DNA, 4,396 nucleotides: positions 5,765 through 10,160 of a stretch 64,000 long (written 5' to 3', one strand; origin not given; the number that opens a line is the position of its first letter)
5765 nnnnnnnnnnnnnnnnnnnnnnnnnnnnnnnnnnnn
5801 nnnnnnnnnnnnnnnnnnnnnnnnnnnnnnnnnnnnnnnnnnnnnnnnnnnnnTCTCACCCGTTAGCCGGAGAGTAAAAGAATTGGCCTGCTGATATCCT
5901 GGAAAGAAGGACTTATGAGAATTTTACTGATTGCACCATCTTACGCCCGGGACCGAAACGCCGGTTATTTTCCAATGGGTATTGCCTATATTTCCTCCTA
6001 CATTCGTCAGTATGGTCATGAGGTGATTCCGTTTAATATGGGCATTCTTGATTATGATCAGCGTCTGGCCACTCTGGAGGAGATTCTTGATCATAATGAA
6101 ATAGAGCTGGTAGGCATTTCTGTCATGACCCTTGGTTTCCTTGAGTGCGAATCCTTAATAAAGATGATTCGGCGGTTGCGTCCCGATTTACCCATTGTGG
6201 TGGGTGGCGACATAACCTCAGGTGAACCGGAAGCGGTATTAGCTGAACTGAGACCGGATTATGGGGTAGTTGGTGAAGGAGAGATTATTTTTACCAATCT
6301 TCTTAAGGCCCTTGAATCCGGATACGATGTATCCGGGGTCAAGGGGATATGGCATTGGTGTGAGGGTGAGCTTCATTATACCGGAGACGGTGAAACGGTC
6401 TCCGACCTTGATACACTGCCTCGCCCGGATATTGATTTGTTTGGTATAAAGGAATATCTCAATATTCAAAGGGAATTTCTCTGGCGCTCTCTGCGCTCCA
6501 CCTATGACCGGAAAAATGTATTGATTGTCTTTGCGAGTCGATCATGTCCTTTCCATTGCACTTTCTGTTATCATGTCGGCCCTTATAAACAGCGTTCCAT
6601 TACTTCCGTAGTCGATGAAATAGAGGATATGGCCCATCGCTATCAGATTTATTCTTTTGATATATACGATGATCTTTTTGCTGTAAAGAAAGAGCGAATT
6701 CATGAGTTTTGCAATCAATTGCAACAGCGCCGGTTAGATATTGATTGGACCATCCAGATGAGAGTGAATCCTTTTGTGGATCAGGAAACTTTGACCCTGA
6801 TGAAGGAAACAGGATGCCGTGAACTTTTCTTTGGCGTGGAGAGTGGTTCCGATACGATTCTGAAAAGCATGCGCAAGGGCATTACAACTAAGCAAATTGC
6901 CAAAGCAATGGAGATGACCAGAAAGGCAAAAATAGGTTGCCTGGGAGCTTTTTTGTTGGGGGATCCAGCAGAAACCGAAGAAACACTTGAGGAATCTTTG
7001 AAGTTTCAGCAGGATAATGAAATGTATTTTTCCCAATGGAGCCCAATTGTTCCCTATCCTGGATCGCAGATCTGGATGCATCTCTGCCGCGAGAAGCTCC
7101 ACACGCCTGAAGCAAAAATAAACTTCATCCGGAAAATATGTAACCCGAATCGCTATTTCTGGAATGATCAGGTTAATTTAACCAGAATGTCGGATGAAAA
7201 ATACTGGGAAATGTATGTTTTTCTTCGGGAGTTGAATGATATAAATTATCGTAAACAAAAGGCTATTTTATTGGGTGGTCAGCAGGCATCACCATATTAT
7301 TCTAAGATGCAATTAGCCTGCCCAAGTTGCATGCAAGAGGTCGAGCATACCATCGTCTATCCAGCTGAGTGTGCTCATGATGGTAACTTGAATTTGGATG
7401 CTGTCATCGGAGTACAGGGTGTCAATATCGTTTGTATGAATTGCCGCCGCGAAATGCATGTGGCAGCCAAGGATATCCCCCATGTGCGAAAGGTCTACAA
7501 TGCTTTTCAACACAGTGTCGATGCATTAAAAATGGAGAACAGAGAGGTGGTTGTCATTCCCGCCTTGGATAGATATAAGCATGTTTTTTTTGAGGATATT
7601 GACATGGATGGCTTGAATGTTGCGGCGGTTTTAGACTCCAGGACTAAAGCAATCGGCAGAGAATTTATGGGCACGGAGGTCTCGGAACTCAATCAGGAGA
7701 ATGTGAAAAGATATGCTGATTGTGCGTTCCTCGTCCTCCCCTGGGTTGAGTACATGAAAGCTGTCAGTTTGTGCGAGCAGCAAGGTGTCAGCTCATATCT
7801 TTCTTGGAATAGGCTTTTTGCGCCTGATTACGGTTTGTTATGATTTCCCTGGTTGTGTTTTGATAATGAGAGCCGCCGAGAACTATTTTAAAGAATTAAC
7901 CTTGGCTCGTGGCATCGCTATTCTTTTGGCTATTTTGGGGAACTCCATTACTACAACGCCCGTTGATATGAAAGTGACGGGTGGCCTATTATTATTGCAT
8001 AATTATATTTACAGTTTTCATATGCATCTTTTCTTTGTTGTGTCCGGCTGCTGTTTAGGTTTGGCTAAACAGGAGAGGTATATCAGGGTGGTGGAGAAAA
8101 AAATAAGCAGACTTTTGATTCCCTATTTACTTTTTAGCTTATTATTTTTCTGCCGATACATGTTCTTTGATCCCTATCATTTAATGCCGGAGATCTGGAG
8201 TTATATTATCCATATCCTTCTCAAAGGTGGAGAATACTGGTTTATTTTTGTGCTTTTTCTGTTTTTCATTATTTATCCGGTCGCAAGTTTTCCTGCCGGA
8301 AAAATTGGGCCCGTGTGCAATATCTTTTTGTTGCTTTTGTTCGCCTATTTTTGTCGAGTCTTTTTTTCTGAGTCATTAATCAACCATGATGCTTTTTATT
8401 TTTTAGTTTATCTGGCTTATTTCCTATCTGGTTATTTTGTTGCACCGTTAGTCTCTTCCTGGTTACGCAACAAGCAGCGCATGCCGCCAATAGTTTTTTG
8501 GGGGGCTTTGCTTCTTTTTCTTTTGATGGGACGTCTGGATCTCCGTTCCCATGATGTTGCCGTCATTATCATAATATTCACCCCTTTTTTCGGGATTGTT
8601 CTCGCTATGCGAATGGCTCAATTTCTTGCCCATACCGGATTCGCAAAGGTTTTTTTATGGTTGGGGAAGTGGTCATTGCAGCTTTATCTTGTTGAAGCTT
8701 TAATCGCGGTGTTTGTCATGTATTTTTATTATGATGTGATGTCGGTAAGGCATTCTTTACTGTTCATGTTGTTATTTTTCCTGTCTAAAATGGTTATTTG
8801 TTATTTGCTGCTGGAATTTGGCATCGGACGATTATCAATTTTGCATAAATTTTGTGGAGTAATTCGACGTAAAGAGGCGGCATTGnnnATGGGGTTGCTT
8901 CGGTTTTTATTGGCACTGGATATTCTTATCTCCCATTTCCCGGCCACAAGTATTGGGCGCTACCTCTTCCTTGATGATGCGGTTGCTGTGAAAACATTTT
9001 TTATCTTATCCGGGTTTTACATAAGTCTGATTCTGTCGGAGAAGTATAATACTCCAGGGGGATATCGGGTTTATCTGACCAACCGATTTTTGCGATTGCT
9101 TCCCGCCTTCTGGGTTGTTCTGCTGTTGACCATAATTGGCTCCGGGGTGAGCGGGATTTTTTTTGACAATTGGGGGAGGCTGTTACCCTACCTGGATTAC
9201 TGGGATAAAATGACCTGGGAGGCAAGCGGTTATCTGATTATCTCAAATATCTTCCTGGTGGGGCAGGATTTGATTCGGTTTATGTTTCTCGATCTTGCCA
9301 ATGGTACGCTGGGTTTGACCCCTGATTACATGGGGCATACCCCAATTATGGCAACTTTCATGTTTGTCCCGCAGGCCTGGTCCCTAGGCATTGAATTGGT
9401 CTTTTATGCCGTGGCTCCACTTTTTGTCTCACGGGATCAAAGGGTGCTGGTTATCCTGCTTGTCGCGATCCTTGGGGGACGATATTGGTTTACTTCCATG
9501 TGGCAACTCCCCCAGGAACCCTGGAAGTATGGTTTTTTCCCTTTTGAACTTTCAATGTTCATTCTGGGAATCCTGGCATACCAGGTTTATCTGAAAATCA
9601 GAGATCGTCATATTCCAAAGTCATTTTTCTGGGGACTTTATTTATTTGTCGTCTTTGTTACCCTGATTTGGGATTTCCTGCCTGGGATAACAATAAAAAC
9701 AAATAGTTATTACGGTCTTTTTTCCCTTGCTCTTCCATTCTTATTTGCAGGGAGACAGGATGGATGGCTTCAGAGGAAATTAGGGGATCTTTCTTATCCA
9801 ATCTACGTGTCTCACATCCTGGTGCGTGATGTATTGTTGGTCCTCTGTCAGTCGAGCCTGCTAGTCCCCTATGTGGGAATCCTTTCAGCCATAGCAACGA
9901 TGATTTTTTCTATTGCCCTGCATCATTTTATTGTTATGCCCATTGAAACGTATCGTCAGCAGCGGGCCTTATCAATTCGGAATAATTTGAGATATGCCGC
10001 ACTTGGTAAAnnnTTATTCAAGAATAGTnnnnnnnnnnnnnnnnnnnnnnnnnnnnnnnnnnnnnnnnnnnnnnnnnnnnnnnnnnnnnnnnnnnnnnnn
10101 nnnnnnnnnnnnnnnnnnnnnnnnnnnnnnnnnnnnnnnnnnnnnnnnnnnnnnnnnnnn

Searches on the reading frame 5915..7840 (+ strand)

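Call 65: search_protein_families(library=pfam, proteins=[window:5915-7840:+], max_evalue=0.00001)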
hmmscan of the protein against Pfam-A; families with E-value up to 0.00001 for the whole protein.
window:5915-7840:+ (642 aa): 2 families
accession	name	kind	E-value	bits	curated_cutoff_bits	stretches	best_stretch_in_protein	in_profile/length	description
PF02310.24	B12-binding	-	6.8e-19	68.3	32.1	1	19-129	13-120/121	B12 binding domain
PF04055.27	Radical_SAM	-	9e-19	68.7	29.5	1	208-364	4-165/166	Radical SAM superfamily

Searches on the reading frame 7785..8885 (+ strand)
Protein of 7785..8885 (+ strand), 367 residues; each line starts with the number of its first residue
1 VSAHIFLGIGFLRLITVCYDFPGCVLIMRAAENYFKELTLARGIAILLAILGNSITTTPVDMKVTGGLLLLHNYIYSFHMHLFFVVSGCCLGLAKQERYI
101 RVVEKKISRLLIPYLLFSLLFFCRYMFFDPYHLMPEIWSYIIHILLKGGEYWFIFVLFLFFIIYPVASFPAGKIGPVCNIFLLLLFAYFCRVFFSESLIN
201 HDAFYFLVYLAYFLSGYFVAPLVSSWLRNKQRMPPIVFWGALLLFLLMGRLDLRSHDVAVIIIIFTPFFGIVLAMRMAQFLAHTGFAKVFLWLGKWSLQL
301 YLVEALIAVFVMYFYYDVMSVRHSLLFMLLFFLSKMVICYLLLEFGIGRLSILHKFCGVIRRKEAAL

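Call 65: search_protein_families(library=pfam, proteins=[window:7785-8885:+], max_evalue=0.00001)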
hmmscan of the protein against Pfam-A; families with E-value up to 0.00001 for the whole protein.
window:7785-8885:+ (367 aa): 1 family
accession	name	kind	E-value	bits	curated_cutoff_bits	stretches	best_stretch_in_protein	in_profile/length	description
PF01757.29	Acyl_transf_3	-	1.3e-18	67.6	31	1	36-343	2-325/326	Acyltransferase domain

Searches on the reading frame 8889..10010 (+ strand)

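Call 65: search_protein_families(library=pfam, proteins=[window:8889-10010:+], max_evalue=0.00001)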
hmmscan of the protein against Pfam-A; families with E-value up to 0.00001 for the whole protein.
window:8889-10010:+ (374 aa): 1 family
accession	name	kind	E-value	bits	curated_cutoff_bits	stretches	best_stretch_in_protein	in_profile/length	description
PF01757.29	Acyl_transf_3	-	1.7e-18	67.2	31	1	3-345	6-325/326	Acyltransferase domain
